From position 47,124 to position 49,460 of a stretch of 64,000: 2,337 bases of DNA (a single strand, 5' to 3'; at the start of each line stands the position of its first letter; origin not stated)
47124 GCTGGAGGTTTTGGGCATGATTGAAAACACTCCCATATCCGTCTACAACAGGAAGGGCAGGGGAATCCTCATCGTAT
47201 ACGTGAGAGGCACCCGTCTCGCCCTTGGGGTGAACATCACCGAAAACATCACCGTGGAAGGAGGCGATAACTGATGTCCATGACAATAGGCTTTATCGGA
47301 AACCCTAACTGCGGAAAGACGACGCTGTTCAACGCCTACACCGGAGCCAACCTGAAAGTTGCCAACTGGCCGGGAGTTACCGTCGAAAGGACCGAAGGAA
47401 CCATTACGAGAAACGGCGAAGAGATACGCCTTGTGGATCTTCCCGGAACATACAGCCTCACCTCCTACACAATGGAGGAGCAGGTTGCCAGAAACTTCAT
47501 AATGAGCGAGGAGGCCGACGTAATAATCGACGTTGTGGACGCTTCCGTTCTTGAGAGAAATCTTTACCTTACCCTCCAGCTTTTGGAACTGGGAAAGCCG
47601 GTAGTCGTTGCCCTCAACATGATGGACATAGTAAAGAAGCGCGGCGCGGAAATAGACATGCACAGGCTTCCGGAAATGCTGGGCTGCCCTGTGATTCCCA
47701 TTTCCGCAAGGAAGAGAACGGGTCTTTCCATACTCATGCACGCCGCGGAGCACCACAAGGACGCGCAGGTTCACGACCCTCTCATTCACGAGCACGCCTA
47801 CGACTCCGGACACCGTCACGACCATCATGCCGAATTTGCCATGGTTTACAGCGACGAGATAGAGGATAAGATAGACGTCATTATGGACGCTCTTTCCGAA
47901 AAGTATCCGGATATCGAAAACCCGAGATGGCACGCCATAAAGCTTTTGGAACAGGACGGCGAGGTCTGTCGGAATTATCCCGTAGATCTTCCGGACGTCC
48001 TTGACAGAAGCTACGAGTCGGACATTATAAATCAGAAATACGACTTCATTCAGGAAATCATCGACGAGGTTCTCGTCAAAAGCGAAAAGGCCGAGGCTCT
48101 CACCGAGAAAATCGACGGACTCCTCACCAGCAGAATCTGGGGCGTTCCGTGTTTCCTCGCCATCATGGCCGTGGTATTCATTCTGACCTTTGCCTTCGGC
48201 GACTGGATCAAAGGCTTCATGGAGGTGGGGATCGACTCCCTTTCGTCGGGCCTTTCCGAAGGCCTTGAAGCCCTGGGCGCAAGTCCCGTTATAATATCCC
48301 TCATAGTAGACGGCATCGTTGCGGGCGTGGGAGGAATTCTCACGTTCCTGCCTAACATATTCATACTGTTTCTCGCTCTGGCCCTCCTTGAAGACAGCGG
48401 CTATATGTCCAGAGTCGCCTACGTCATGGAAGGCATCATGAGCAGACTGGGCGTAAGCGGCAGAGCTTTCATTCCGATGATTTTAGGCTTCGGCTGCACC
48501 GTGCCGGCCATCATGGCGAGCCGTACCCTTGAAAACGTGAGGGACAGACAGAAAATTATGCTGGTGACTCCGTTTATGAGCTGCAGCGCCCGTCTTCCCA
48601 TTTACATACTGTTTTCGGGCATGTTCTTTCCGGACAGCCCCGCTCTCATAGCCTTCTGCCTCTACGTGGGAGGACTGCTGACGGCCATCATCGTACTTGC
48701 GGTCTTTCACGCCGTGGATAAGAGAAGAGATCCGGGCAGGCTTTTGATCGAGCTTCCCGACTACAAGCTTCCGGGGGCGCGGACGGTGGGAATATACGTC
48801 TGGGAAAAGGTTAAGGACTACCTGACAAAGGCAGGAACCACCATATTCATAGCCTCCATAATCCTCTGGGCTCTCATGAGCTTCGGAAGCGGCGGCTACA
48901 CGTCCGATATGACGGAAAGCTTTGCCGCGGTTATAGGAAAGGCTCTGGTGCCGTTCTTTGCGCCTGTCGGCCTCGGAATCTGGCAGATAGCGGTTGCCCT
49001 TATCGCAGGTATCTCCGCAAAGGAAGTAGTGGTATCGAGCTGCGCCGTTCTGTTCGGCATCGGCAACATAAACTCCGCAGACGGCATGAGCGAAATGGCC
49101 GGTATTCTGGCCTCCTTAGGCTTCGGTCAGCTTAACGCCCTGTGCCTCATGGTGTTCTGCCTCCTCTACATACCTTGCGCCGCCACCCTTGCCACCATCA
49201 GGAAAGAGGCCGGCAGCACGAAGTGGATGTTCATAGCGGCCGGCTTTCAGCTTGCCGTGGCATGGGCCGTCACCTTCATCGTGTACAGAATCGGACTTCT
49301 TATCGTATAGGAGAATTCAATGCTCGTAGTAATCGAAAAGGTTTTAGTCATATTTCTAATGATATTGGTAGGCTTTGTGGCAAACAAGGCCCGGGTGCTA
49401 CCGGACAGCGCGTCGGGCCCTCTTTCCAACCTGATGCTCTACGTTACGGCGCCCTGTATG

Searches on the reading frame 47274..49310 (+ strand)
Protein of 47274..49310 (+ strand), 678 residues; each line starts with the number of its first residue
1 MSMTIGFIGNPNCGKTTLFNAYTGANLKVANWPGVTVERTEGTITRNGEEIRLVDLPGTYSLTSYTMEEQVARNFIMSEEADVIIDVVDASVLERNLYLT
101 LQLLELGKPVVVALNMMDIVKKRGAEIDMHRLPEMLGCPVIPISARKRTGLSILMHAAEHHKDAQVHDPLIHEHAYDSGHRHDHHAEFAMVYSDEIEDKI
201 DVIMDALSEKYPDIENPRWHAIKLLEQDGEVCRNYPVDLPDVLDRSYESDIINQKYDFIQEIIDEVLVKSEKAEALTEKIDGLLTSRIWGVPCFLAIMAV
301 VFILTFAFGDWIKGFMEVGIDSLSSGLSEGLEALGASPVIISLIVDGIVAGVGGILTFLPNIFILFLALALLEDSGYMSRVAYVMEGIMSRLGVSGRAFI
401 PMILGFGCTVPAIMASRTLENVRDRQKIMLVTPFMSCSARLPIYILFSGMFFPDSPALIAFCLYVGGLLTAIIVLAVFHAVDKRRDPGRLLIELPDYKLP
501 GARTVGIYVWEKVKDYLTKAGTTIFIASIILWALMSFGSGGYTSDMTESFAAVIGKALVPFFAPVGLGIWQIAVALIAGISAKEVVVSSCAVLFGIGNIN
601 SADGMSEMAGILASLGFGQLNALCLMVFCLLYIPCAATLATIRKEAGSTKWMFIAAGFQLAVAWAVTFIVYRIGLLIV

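Call 17: search_protein_families(library=ncbifam, proteins=[window:47274-49310:+])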
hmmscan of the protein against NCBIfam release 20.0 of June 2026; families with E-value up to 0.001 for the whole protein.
window:47274-49310:+ (678 aa): 21 families
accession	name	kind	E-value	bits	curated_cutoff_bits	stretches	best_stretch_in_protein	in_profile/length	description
TIGR00437.1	feoB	equivalog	1.3e-178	595.5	315.65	1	9-645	1-594/594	ferrous iron transport protein B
NF007105.0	PRK09554.1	equivalog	1.6e-144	482.9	683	2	3-602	4-600/772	Fe(2+) transporter permease subunit FeoB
TIGR03594.1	GTPase_EngA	equivalog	1.6e-18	66.9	306.7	1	4-162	2-160/432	ribosome biogenesis GTPase Der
TIGR00231.1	small_GTP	domain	5.2e-17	62.1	42.5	1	3-155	4-159/164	GTP-binding protein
NF000908.1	PRK00089.1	equivalog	5.3e-15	55.5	237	1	3-163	4-168/291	GTPase Era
TIGR00436.1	era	equivalog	3.9e-11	42.8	116.25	1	4-165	2-166/270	GTPase Era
NF007171.0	PRK09602.1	subfamily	1.2e-10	40.8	387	1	1-42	1-42/397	YchF-related putative GTPase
NF002828.0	PRK03003.1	equivalog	2.3e-10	39.7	631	1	4-151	42-189/477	ribosome biogenesis GTPase Der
NF007071.0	PRK09518.1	equivalog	3.6e-10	39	953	1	4-158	273-427/706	bifunctional cytidylate kinase/GTPase Der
NF003255.0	PRK04213.1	equivalog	5.1e-10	39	164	1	3-160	10-190/204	GTP-binding protein EngB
TIGR02729.1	Obg_CgtA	equivalog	5.1e-10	38.9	280.25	1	5-158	160-324/329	Obg family GTPase CgtA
TIGR00450.1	mnmE_trmE_thdF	equivalog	6.1e-10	38.8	252.6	1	4-122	211-331/446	tRNA uridine-5-carboxymethylaminomethyl(34) synthesis GTPase MnmE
NF008956.1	PRK12299.1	equivalog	8e-10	38.2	300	1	5-159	161-322/327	GTPase ObgE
NF008955.0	PRK12297.1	equivalog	1.1e-09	37.8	406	1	5-170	162-336/429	GTPase ObgE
TIGR03596.1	GTPase_YlqF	equivalog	1.5e-09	37.6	208.2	1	7-59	123-173/276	ribosome biogenesis GTPase YlqF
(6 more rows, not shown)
